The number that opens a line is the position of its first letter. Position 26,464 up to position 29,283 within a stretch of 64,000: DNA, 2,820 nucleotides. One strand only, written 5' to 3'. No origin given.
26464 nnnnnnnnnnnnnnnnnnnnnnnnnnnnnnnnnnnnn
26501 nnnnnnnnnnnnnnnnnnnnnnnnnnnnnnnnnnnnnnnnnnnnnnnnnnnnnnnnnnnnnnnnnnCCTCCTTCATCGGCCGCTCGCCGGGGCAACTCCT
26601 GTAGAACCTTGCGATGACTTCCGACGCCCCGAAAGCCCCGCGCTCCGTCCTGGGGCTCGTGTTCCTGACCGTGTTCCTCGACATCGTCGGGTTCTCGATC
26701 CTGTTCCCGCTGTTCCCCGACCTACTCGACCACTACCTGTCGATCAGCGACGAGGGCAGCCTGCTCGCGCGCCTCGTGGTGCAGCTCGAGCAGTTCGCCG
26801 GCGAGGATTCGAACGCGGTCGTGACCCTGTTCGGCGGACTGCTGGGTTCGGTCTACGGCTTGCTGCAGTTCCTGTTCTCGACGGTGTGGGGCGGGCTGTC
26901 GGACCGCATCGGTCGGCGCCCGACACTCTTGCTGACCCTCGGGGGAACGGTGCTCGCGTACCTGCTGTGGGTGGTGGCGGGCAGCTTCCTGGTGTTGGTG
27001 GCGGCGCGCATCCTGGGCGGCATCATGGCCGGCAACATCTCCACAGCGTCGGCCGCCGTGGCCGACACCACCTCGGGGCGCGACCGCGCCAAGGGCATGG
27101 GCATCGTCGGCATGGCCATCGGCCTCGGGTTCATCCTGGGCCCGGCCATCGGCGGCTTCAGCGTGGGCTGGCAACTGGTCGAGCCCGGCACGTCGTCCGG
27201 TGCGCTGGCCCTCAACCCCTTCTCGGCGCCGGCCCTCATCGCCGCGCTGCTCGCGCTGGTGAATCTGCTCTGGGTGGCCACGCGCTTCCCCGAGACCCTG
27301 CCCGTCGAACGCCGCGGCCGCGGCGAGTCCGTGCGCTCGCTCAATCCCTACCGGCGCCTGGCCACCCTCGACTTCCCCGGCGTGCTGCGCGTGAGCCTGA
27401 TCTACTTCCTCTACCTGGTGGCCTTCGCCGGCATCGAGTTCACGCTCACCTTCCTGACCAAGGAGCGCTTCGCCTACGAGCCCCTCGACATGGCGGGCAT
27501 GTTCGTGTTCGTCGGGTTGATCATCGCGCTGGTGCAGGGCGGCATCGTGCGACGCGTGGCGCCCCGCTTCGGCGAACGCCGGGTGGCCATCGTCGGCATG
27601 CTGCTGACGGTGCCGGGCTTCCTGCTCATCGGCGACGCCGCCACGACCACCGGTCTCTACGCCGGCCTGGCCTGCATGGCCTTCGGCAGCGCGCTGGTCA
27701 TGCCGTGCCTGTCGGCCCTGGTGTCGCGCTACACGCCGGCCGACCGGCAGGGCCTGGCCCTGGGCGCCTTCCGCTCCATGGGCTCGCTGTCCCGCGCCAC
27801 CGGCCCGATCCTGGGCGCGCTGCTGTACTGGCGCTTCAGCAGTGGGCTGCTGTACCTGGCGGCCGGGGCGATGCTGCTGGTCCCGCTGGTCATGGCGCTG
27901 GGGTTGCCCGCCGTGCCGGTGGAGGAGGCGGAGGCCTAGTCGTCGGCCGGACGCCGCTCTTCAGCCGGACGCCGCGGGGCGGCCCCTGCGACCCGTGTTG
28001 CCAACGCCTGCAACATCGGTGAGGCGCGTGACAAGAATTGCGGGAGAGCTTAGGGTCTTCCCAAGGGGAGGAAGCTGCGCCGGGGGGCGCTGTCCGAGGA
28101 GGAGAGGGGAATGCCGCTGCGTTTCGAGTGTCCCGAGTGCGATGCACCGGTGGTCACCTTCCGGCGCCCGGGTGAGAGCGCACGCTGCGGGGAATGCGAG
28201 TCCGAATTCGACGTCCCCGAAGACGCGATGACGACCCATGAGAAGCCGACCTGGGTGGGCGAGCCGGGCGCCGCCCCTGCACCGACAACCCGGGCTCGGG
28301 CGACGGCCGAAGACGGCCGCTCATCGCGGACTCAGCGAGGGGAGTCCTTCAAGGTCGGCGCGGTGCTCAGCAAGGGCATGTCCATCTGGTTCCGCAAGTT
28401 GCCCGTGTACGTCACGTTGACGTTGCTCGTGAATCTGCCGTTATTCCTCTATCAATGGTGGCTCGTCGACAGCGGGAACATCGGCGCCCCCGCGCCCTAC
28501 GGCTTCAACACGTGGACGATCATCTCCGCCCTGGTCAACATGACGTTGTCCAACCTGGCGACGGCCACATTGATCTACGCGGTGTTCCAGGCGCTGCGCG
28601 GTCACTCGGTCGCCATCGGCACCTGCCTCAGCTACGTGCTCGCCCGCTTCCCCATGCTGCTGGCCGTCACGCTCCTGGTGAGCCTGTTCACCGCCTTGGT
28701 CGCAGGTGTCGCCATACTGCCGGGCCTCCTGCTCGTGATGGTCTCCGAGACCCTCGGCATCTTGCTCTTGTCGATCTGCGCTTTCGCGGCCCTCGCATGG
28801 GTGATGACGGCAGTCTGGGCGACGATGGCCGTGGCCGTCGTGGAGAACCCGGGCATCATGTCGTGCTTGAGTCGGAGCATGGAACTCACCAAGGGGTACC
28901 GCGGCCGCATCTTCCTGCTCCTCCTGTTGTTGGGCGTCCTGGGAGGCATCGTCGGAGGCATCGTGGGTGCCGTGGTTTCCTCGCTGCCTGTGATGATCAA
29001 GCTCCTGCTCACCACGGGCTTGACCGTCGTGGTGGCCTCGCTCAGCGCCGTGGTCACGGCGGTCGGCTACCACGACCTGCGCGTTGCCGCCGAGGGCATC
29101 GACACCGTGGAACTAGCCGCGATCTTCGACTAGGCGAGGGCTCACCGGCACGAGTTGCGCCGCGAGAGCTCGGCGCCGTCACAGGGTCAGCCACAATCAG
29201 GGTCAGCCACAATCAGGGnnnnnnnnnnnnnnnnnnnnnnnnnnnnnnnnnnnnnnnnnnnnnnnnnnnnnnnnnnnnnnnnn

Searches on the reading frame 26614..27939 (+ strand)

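Call 48: search_protein_families(library=pfam, proteins=[window:26614-27939:+], max_evalue=0.01)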
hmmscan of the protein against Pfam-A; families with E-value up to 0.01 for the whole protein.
window:26614-27939:+ (441 aa): 3 families
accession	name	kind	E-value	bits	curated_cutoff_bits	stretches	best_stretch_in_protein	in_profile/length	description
PF07690.21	MFS_1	-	3.9e-46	158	33.4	2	16-317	1-267/347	Major Facilitator Superfamily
PF12832.13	MFS_1_like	-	9.6e-05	22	25.2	0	75-415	37-372/373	MFS_1 like family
PF00083.30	Sugar_tr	-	0.00052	19.5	22.3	1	74-179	48-157/452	Sugar (and other) transporter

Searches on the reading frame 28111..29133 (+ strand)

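Call 48: search_protein_families(library=pfam, proteins=[window:28111-29133:+], max_evalue=0.01)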
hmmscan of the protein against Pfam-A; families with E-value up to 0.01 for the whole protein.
window:28111-29133:+ (340 aa): 1 family
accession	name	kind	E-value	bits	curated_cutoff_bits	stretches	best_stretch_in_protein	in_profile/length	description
PF06161.16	DUF975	-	0.0029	17.9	34.8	1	134-273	47-205/243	Protein of unknown function (DUF975)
